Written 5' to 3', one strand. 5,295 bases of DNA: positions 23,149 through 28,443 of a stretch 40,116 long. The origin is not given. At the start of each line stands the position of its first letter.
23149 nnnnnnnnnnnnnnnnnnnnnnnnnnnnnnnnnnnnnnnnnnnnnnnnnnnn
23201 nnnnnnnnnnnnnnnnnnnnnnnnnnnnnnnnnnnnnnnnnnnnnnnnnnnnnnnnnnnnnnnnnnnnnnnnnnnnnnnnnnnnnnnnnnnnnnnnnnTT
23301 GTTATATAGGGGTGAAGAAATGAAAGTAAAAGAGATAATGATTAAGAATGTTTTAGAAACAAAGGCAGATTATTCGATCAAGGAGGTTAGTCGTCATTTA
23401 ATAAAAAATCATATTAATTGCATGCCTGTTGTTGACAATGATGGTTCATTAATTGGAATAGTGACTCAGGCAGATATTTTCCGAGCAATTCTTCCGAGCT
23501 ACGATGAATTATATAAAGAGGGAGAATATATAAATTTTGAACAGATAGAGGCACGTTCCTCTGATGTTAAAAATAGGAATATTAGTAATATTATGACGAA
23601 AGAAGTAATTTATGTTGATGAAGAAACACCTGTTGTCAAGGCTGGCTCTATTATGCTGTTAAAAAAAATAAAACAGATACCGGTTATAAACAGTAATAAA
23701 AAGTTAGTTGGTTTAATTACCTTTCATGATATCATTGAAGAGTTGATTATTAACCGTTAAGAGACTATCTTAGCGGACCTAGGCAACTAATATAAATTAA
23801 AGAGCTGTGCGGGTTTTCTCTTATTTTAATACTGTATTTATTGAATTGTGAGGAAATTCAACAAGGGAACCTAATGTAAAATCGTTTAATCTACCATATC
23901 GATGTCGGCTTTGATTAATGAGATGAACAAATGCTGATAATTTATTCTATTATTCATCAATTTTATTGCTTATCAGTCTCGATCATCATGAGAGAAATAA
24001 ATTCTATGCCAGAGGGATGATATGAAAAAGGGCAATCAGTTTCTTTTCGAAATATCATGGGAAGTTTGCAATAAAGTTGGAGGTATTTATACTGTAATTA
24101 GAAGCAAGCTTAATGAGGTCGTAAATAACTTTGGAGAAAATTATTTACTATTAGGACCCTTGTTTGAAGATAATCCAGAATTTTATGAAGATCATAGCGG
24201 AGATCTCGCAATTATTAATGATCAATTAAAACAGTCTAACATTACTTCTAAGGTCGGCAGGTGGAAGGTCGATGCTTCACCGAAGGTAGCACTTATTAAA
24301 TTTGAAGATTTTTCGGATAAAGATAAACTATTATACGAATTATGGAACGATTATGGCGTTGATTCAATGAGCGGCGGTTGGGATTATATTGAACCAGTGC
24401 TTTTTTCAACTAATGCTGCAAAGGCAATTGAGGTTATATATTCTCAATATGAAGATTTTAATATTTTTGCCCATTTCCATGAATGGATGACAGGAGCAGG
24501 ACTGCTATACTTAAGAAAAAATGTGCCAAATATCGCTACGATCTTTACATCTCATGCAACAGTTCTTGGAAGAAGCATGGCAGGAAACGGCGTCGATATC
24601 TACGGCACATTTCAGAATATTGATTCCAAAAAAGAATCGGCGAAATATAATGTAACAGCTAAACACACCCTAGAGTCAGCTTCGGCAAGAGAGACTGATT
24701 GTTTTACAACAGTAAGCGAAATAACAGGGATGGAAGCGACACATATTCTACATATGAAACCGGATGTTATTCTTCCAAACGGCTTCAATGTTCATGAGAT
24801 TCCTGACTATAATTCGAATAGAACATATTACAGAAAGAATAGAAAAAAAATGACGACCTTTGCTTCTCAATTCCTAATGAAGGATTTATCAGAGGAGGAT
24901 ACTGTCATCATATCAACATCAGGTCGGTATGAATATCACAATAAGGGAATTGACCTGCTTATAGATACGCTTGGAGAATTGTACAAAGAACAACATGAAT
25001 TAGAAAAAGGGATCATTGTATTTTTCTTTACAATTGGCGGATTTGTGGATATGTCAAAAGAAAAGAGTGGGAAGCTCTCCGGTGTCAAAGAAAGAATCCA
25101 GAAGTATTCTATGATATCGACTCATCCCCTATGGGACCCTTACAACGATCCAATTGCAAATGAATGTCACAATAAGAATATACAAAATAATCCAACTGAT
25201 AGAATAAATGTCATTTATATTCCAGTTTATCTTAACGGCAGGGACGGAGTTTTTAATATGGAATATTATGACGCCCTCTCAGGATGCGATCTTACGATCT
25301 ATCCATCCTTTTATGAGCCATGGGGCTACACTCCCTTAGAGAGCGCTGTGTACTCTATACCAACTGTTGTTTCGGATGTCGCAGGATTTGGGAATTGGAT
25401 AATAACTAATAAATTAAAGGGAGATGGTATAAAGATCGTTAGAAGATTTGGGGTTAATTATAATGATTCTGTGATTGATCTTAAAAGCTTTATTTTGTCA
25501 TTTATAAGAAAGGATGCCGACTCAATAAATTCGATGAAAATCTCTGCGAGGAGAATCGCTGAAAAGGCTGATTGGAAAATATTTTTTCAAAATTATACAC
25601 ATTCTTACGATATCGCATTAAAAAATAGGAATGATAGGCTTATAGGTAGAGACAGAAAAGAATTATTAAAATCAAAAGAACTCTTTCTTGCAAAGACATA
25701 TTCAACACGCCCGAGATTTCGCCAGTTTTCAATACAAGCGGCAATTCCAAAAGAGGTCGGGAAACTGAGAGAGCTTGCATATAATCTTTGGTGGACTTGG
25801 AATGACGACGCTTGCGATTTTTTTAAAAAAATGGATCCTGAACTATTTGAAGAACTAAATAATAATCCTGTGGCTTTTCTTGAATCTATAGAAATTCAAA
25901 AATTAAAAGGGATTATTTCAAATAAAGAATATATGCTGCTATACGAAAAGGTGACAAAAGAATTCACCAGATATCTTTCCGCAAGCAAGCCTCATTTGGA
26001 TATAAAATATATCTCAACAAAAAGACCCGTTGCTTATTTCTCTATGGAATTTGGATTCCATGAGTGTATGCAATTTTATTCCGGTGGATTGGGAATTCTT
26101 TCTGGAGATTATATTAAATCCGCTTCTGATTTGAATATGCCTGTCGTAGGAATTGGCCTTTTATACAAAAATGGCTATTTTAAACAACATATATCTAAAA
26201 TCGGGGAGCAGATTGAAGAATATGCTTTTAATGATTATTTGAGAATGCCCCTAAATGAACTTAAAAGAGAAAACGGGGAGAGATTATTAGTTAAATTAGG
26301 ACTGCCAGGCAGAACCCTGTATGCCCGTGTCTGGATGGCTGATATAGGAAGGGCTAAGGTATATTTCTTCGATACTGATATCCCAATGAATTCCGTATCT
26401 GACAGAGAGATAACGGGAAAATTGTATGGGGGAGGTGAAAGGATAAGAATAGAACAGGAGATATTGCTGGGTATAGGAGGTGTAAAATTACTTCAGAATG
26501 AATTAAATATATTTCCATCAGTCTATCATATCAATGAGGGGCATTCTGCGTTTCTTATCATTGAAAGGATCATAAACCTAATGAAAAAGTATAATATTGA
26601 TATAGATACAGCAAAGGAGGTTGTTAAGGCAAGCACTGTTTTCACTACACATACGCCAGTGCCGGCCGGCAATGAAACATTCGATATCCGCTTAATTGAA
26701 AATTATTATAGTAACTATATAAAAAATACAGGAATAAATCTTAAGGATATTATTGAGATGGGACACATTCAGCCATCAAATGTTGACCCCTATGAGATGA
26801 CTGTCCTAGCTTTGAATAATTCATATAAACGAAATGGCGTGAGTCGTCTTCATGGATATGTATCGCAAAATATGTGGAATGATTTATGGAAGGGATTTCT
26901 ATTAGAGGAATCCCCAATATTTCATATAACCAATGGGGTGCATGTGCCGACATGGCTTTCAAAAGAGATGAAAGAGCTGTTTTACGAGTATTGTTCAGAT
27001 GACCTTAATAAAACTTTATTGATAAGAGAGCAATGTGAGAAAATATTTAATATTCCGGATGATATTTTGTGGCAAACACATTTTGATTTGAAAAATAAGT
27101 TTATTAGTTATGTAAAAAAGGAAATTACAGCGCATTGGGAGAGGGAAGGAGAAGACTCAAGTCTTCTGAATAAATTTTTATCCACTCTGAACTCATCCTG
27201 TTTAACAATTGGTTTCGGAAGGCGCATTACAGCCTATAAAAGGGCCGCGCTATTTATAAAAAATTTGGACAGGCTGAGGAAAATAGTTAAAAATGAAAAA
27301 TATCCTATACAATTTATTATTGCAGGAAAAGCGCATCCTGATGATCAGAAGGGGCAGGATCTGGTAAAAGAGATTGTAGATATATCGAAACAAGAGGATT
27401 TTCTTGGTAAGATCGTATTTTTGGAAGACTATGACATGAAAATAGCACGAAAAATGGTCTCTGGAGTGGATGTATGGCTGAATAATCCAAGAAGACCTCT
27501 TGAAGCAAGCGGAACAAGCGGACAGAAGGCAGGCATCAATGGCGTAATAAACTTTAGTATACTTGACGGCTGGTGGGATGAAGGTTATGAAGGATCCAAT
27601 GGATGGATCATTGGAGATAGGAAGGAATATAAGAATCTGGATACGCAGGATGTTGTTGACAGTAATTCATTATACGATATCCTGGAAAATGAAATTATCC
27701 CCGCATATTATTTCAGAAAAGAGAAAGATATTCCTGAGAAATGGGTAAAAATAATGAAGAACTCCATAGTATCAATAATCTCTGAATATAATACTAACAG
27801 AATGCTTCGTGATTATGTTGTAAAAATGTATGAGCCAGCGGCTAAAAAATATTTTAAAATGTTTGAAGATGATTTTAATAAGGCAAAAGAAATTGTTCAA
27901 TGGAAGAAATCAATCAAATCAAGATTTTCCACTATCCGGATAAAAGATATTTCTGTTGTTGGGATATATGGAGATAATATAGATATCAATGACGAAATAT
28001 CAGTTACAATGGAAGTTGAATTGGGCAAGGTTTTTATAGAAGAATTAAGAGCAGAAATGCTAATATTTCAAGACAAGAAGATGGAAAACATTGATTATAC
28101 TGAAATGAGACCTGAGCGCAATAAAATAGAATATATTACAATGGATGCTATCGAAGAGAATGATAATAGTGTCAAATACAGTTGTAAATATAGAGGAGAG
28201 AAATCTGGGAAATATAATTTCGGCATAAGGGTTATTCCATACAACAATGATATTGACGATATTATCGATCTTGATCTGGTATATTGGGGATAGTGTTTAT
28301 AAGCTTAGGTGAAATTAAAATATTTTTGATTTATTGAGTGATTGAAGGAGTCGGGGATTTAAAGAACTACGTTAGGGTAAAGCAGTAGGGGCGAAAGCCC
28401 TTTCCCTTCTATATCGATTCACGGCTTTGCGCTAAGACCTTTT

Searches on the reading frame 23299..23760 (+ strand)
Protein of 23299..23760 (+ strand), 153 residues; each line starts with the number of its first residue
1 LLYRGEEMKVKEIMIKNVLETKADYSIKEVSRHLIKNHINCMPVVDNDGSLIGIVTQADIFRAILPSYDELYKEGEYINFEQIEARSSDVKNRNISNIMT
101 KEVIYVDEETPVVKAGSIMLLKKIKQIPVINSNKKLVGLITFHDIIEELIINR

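Call 6: search_protein_families(library=pfam, proteins=[window:23299-23760:+], max_evalue=0.001)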
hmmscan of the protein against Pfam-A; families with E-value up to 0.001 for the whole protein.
window:23299-23760:+ (153 aa): 1 family
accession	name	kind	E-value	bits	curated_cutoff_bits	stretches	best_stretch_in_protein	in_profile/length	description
PF00571.33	CBS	-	2.1e-29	102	24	2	10-65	1-56/57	CBS domain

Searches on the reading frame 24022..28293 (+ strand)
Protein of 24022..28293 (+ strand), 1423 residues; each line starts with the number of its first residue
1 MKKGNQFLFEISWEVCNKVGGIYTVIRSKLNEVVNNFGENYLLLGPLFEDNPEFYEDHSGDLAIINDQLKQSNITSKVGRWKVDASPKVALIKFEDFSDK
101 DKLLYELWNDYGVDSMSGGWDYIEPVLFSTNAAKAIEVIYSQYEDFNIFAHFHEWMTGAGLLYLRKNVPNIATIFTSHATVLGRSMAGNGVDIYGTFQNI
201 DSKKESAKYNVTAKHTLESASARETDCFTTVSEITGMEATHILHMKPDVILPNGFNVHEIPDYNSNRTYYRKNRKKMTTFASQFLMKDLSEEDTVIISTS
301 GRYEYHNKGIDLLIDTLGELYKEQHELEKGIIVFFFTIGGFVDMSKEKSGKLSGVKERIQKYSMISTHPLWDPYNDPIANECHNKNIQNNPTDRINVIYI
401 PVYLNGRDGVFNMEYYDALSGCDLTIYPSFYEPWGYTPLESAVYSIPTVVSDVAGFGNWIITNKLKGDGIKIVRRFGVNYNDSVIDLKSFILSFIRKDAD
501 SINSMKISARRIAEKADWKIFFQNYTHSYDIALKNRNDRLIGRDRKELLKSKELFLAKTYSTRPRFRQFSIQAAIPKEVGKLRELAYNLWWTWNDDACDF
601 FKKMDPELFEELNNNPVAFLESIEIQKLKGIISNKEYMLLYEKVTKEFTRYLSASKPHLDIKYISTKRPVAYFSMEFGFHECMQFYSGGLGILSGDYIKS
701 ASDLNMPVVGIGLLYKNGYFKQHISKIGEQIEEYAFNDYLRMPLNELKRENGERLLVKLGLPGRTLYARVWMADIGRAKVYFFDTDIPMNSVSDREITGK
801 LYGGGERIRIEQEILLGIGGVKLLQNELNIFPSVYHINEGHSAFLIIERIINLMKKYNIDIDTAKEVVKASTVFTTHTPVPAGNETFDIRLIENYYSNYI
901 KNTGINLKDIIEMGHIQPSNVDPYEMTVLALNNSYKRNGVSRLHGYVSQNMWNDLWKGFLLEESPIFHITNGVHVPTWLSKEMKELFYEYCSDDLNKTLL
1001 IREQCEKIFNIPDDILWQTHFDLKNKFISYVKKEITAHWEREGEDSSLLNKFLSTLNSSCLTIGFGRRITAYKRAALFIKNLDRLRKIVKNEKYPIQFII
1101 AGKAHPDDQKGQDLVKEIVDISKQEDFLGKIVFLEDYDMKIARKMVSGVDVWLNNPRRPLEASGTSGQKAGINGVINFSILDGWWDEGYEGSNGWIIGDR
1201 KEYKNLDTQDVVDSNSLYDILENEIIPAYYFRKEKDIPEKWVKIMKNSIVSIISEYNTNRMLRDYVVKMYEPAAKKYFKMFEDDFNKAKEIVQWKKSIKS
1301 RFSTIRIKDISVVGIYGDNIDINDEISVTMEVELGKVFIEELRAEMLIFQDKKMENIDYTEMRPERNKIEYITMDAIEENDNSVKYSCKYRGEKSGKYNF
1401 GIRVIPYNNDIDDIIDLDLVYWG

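Call 6: search_protein_families(library=pfam, proteins=[window:24022-28293:+], max_evalue=0.001)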
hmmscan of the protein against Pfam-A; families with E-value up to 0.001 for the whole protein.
window:24022-28293:+ (1423 aa): 7 families
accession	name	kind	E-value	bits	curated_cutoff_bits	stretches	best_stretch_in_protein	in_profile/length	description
PF05693.19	Glycogen_syn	-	2.9e-100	337.1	27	2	10-336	1-336/639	Glycogen synthase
PF11897.13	DUF3417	-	4.8e-31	107.9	25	1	575-683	1-109/109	Protein of unknown function (DUF3417)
PF00343.26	Phosphorylase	-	1.2e-28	100.3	27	2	834-1183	219-579/713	Carbohydrate phosphorylase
PF00534.26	Glycos_transf_1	-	7.6e-11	42.3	26.4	1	417-464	88-135/172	Glycosyl transferases group 1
PF13692.12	Glyco_trans_1_4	-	1.8e-08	35.2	27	0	416-460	71-115/142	Glycosyl transferases group 1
PF08323.17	Glyco_transf_5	-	7.8e-07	29.5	22.7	1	11-233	5-218/239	Starch synthase catalytic domain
PF20706.3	GT4-conflict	-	0.00017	21.1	26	1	417-472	277-328/385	Family 4 Glycosyltransferase in conflict systems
